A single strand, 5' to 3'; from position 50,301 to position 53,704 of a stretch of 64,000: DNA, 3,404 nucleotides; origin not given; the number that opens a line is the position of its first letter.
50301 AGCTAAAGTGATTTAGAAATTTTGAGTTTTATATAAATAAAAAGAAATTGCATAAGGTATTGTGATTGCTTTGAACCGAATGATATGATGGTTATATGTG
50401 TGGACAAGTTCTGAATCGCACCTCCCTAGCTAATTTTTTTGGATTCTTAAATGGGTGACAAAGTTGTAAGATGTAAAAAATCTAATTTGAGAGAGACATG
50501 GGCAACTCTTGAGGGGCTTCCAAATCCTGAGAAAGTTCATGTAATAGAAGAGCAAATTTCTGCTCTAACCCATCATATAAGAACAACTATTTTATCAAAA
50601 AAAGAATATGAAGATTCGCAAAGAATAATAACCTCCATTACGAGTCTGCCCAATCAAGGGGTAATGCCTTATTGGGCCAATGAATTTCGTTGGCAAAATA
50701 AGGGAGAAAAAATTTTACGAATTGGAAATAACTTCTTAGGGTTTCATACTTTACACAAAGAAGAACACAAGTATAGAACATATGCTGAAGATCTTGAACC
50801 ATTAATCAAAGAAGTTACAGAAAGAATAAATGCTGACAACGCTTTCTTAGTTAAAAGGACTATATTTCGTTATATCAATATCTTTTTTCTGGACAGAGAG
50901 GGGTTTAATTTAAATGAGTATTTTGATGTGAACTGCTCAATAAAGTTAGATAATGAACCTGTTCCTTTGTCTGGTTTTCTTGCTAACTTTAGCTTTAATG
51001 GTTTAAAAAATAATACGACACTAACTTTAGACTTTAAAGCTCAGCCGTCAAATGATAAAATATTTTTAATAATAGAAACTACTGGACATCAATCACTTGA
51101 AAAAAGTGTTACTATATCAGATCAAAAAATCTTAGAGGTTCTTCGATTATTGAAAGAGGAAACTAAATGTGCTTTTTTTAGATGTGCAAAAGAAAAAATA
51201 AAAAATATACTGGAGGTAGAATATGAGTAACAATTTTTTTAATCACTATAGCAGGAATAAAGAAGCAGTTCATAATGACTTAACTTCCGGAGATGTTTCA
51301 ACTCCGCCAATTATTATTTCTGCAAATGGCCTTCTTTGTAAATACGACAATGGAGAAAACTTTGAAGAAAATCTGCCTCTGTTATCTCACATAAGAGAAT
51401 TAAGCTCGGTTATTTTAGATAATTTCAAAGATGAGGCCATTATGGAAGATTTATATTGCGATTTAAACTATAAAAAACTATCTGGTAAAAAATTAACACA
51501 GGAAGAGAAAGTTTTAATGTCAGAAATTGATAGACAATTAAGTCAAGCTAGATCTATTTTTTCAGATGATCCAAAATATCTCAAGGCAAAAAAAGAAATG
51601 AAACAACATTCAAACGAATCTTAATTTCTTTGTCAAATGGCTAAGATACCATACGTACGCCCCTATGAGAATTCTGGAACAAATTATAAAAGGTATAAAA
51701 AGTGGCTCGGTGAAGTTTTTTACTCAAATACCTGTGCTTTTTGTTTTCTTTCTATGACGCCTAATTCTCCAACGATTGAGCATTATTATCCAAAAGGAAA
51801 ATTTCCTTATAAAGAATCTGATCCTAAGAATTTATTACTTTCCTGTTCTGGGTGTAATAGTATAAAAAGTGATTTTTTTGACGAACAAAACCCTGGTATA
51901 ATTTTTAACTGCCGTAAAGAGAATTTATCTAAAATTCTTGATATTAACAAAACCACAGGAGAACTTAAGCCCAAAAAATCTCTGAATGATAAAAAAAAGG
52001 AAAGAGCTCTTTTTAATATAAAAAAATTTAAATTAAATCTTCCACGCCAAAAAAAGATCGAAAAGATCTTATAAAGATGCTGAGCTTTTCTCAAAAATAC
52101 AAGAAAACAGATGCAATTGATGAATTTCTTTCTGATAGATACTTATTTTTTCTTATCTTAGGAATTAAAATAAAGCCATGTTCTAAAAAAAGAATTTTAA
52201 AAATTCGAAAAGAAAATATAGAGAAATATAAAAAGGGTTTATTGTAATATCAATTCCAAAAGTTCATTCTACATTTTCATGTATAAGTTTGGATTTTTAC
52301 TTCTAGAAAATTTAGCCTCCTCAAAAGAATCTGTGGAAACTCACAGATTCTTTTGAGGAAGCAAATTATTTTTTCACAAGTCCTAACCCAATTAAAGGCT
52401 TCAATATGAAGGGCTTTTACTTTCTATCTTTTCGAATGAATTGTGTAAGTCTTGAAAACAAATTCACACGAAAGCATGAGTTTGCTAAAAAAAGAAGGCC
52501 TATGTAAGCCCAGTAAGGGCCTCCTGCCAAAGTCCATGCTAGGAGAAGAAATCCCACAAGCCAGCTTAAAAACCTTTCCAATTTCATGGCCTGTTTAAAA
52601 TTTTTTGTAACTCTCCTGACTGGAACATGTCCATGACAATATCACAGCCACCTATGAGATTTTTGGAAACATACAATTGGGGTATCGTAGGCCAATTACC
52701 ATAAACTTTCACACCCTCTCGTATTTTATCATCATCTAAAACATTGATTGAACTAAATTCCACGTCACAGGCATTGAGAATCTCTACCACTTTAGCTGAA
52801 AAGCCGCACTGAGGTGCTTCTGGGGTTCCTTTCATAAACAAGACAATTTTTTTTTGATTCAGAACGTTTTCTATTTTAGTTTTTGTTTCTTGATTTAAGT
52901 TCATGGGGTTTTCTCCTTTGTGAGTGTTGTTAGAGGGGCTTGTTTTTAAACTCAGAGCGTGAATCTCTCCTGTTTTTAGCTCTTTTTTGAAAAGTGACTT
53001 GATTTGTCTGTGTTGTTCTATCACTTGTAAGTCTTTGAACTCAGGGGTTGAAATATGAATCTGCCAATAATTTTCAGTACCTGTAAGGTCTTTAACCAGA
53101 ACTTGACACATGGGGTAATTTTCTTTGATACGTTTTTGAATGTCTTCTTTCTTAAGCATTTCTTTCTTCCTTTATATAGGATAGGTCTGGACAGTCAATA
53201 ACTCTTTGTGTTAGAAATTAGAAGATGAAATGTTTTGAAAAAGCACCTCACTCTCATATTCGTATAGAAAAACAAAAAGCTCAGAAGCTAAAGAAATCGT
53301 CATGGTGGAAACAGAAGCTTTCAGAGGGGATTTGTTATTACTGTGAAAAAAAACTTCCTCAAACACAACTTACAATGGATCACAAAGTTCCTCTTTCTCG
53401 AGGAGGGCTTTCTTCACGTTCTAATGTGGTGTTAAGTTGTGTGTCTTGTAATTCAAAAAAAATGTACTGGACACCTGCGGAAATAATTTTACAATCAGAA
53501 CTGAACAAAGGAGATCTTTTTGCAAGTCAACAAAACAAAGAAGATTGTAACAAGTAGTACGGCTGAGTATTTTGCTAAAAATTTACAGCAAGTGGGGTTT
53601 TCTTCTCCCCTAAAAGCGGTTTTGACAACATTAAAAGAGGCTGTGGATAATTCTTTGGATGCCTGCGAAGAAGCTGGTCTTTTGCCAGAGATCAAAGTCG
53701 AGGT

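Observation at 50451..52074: Three-gene cassette (259-aa unknown, 133-aa acidic protein, HNH nuclease) inside an IS-bounded island: candidate undescribed defence or addiction module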

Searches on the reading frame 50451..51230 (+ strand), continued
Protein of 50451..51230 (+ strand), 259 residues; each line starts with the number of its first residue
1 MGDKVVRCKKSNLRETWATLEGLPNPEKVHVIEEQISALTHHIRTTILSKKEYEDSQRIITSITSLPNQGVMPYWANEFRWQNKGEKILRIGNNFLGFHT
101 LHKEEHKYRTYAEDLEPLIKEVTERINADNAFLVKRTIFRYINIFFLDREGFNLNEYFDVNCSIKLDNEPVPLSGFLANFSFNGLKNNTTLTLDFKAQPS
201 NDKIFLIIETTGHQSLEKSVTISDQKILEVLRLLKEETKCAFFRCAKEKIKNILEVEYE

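Call 89: search_dna_similar(query=L001:6001-6807:+, collection=plasmids, mode=protein, max_evalue=0.01, max_rows=10)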
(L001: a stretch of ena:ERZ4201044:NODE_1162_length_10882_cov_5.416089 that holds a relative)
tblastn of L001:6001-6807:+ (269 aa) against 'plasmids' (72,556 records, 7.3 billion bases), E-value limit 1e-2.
No match.

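Call 90: list_cluster_members(proteins=[P0003, P0004, P0005, P0007, P0009, P0012, P0016, P0021, P0036, P0057])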
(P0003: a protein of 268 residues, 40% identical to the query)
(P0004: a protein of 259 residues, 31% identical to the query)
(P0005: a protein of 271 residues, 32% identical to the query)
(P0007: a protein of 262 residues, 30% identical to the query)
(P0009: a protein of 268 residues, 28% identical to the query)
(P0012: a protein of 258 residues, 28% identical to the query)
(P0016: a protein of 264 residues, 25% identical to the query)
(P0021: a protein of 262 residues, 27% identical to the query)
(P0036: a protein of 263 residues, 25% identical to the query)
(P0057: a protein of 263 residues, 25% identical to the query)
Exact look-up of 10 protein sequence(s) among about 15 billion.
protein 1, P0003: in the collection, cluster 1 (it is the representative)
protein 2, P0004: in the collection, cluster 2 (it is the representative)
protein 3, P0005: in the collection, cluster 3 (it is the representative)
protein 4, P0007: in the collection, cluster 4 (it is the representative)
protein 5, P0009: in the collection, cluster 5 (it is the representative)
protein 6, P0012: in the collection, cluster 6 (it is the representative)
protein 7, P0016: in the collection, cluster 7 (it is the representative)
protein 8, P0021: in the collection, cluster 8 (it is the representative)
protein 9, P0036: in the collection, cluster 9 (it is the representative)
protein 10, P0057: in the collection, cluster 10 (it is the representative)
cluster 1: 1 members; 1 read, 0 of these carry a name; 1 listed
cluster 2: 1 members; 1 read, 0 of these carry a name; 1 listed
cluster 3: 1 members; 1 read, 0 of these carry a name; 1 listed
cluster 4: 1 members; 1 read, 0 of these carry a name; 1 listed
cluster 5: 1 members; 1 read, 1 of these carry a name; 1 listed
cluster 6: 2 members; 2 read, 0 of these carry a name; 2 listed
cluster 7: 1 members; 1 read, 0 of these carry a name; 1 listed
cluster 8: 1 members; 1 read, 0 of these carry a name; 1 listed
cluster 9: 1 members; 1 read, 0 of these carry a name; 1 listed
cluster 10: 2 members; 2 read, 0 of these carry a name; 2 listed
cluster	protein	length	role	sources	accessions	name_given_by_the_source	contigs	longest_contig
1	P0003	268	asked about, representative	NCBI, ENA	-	-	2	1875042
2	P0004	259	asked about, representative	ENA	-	-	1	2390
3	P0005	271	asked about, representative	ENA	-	-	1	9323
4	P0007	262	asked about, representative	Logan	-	-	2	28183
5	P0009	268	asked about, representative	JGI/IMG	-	uncharacterized protein (TIGR04255 family)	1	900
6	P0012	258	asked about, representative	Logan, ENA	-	-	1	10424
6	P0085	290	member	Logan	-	-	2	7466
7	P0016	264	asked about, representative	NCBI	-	-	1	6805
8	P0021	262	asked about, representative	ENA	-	-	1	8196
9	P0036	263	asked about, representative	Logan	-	-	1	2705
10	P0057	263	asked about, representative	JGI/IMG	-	-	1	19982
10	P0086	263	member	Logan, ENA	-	-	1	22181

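Call 98: find_related_loci(query=A7, collection=viral_contigs, flank=3000)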
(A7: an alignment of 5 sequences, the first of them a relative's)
Query A7 (213 aa) in viral_contigs; peptide patterns used: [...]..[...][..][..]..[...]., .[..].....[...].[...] (x = any residue, [..] = any of these).
86 stretches matched a pattern; 5 encode a relative of the query (tblastn E <= 1e-3); 5 distinct loci.
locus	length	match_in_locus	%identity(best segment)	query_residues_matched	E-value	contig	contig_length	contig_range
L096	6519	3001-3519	23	5-189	2e-7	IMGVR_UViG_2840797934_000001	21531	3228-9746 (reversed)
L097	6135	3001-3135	38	32-78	9e-7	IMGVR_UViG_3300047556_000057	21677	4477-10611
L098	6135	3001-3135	38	32-78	9e-7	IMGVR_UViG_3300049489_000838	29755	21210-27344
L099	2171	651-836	36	13-78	2e-6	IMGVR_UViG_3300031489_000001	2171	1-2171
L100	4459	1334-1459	43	29-71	3e-5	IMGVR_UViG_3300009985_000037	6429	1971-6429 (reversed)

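Call 99: find_related_loci(query=A4, collection=viral_contigs, flank=3000)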
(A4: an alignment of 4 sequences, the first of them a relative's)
Query A4 (271 aa) in viral_contigs; peptide patterns used: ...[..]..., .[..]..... (x = any residue, [..] = any of these).
27 stretches matched a pattern, but none encodes a relative of the query by tblastn (E <= 1e-3).

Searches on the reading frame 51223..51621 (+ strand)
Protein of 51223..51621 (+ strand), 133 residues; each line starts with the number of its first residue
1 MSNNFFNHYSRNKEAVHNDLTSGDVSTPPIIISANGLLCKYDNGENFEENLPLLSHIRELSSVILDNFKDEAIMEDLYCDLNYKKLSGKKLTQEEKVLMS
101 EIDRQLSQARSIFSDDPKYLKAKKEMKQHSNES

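Call 3: search_protein_families(library=pfam, proteins=[window:51223-51621:+], max_evalue=1)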
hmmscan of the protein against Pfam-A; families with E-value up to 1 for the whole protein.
window:51223-51621:+ (133 aa): 0 families

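Call 4: search_protein_families(library=ncbifam, proteins=[window:51223-51621:+], max_evalue=1)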
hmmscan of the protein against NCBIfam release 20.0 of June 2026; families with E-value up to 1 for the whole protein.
window:51223-51621:+ (133 aa): 0 families

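Call 5: search_protein_families(library=padloc, proteins=[window:51223-51621:+], max_evalue=1)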
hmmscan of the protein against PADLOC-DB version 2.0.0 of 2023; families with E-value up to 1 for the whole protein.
window:51223-51621:+ (133 aa): 0 families

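Call 7: find_homologous_proteins(query=window:51223-51621:+, max_evalue=0.01)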
Query window:51223-51621:+ (133 aa): 1 proteins with E <= 0.01 among 13 candidates.
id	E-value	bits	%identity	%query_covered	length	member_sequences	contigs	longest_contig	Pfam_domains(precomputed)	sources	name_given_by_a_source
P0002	6.4e-81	287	100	100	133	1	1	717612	-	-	-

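Call 69: predict_structure(protein=window:51223-51621:+)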
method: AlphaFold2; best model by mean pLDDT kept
length: 133 residues; sequences in the alignment: 1
mean_pLDDT: 55.4   pTM: 0.45
mean pLDDT of the five models: 55.4, 47.6, 46.5, 45.8, 45.1
residues with pLDDT >= 90: 0; 70-90: 22; 50-70: 67; < 50: 44
segments of 3 or more residues with pLDDT < 50: 1-36, 41-47
pLDDT, mean of each block of 10 residues (from residue 1): 31 35 39 48 47 56 59 61 66 75 69 71 66 51
secondary structure, 60 per line:
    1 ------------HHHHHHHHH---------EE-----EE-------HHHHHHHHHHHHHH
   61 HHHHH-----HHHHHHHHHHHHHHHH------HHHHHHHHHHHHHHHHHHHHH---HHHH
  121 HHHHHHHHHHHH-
elements in order: H13-21 H47-65 H71-86 H93-113 H117-132

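Call 78: search_solved_structures(query=A5, max_evalue=1)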
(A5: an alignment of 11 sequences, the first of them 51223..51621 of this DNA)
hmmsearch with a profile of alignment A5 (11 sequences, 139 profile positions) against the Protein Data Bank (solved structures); distinct sequences matched with E-value up to 1: 0.

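Call 82: search_protein_families(library=phrogs, proteins=[window:51223-51621:+], max_evalue=0.01)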
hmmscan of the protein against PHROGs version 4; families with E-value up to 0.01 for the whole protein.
window:51223-51621:+ (133 aa): 0 families

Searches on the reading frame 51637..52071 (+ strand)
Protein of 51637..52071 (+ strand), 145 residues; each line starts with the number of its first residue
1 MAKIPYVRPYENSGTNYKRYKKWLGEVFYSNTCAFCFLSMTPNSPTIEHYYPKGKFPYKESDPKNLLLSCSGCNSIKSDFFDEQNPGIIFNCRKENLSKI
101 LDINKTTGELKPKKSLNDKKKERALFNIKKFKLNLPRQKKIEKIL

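Call 3: search_protein_families(library=pfam, proteins=[window:51637-52071:+], max_evalue=1)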
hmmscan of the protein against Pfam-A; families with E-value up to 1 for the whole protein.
window:51637-52071:+ (145 aa): 1 family
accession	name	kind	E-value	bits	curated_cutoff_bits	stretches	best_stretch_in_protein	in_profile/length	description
PF01844.29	HNH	-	0.0057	17.2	21.4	1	44-79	13-46/47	HNH endonuclease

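Call 4: search_protein_families(library=ncbifam, proteins=[window:51637-52071:+], max_evalue=1)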
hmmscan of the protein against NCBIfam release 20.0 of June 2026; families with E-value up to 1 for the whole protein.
window:51637-52071:+ (145 aa): 2 families
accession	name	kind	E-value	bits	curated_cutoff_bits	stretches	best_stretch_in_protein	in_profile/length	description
NF041761.1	PtuB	equivalog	3.3e-11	43.5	150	1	31-135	46-162/218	retron Ec78 anti-phage system effector HNH endonuclease PtuB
TIGR02646.1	TIGR02646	subfamily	1.7e-07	31.4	52.15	1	31-135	25-137/144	retron system putative HNH endonuclease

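Call 5: search_protein_families(library=padloc, proteins=[window:51637-52071:+], max_evalue=1)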
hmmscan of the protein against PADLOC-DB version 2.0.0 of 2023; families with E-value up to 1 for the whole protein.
window:51637-52071:+ (145 aa): 67 families (the best 25 are shown)
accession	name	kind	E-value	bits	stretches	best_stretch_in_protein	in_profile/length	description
PDLC02924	HNH_I-A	-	1.4e-14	52.6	1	31-139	44-148/198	-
PDLC00315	PtuB1|PtuB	-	1.9e-13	48.7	1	11-137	12-133/227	Unknown function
PDLC00337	PtuB1|PtuB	-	2.1e-13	48.6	1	21-142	48-165/216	Unknown function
PDLC00351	PtuB1|PtuB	-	3.4e-13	48.1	1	16-141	43-167/195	Unknown function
PDLC00332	PtuB1|PtuB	-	1.9e-10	38.9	1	30-140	47-158/212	Unknown function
PDLC04251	PDC-M01B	-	3.5e-10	37.7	1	18-98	88-163/279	-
PDLC00324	PtuB1|PtuB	-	4.6e-10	37.6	1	30-136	42-152/209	Unknown function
PDLC00331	PtuB1|PtuB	-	6.7e-10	36.9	1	22-121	27-119/222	Unknown function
PDLC04261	PDC-M01B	-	1e-09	36.4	1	8-85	87-162/304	-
PDLC00321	PtuB1|PtuB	-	1.3e-09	36.2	1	30-120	39-128/223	Unknown function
PDLC04252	PDC-M01B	-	3.1e-09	34.3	1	14-85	79-147/294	-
PDLC04255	PDC-M01B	-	1.4e-08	32.7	1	32-80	109-154/285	-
PDLC00336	PtuB1|PtuB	-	1.7e-08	32.5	1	31-131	64-163/250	Unknown function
PDLC00342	PtuB1|PtuB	-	2.2e-08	31.8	1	30-142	47-156/247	Unknown function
PDLC04259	PDC-M01B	-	2.9e-08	32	1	19-81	86-142/277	-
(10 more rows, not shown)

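Call 10: search_solved_structures(query=window:51637-52071:+, max_evalue=1, show_alignments=2)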
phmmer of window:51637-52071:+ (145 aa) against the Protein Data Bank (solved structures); distinct sequences matched with E-value up to 1: 7.
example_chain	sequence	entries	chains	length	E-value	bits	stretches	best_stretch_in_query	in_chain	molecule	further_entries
22bv_F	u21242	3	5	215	0.0014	21.7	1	31-134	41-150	TIGR02646 family protein | PtuB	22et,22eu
9vh1_F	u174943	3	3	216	0.014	18.5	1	31-134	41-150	Retron Ec78 putative HNH endonuclease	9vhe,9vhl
9l7p_H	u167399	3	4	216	0.024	17.7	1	31-134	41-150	TIGR02646 family protein | Retron I-A effector PtuB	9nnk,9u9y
9nnb_J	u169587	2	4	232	0.029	17.4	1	31-134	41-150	Retron I-A effector PtuB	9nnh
22bu_F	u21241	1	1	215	0.036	17.1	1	31-134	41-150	TIGR02646 family protein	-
9kjx_F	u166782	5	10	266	0.043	16.9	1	31-134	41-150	TIGR02646 family protein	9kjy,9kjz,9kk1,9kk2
3ho6_A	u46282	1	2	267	0.44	13.6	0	31-107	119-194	Toxin A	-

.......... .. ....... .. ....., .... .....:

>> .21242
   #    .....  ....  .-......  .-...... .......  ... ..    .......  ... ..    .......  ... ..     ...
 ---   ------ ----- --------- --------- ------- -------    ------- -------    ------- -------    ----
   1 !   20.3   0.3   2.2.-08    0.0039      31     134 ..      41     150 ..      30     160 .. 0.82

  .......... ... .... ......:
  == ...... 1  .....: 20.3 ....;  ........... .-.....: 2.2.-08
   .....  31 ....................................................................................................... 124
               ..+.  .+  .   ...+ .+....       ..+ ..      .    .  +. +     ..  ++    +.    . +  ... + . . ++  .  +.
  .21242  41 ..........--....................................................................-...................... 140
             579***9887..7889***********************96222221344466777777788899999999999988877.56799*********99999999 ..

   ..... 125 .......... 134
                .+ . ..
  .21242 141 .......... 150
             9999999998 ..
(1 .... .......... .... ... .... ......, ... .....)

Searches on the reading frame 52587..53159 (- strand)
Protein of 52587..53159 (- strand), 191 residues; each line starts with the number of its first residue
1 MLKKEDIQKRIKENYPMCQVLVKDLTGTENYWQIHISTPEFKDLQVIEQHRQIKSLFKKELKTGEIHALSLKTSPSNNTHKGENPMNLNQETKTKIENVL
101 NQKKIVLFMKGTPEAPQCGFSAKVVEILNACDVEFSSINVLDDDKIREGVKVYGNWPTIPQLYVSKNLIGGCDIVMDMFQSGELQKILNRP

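Call 65: search_protein_families(library=pfam, proteins=[window:52587-53159:-], max_evalue=0.01)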
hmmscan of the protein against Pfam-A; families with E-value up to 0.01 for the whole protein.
window:52587-53159:- (191 aa): 2 families
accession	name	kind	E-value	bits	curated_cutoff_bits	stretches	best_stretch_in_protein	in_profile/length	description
PF00462.30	Glutaredoxin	-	8.3e-18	64.8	22.9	1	105-169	1-60/60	Glutaredoxin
PF01722.23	BolA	-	1.2e-09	38.8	25.7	1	26-74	25-72/76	BolA-like protein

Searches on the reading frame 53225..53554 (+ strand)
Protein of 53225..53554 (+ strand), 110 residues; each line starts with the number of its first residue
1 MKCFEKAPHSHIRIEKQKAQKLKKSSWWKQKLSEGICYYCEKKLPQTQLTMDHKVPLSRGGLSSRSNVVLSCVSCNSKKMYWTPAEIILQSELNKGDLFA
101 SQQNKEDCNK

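Call 65: search_protein_families(library=pfam, proteins=[window:53225-53554:+], max_evalue=0.01)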
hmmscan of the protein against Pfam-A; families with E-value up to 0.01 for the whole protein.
window:53225-53554:+ (110 aa): 3 families
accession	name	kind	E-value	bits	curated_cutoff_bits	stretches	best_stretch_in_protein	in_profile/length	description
PF01844.29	HNH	-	1e-11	45.2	21.4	1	37-79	1-44/47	HNH endonuclease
PF14279.12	HNH_5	-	1e-11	45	27.5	1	37-80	1-44/56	HNH endonuclease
PF13395.12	HNH_4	-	7.3e-05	23.1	22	1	37-84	1-53/54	HNH endonuclease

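Call 71: search_protein_families(library=padloc, proteins=[window:53225-53554:+], max_evalue=0.001)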
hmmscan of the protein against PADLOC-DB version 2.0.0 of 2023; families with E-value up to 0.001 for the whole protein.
window:53225-53554:+ (110 aa): 9 families
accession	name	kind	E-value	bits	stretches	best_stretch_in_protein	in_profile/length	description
PDLC01256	Cas9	-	1.7e-07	28.5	1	12-90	492-569/711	"CAS-II-A,CAS-II-B,CAS-II-C; effector__SPE"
PDLC00973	Cas9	-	5.9e-07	26.4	1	13-90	586-666/830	CRISPR subtype II RNA-guided endonuclease Cas9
PDLC00315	PtuB1|PtuB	-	6.7e-07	27.3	1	36-80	32-77/227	Unknown function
PDLC03418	REase_II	-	1.9e-06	25.3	1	21-79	314-369/372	Type II restriction enzyme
PDLC03656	mREase_IV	-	0.00021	19.1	1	25-85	196-261/277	Type IV methyl-directed restriction enzyme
PDLC00337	PtuB1|PtuB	-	0.00025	19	1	32-84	54-109/216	Unknown function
PDLC03478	REase_II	-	0.00041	18.2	1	34-80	109-159/219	Type II restriction enzyme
PDLC00323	PtuB1|PtuB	-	0.0005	17.8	1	34-80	34-81/215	Unknown function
PDLC04247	PDC-M01B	-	0.00053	17.9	1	34-86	100-151/286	-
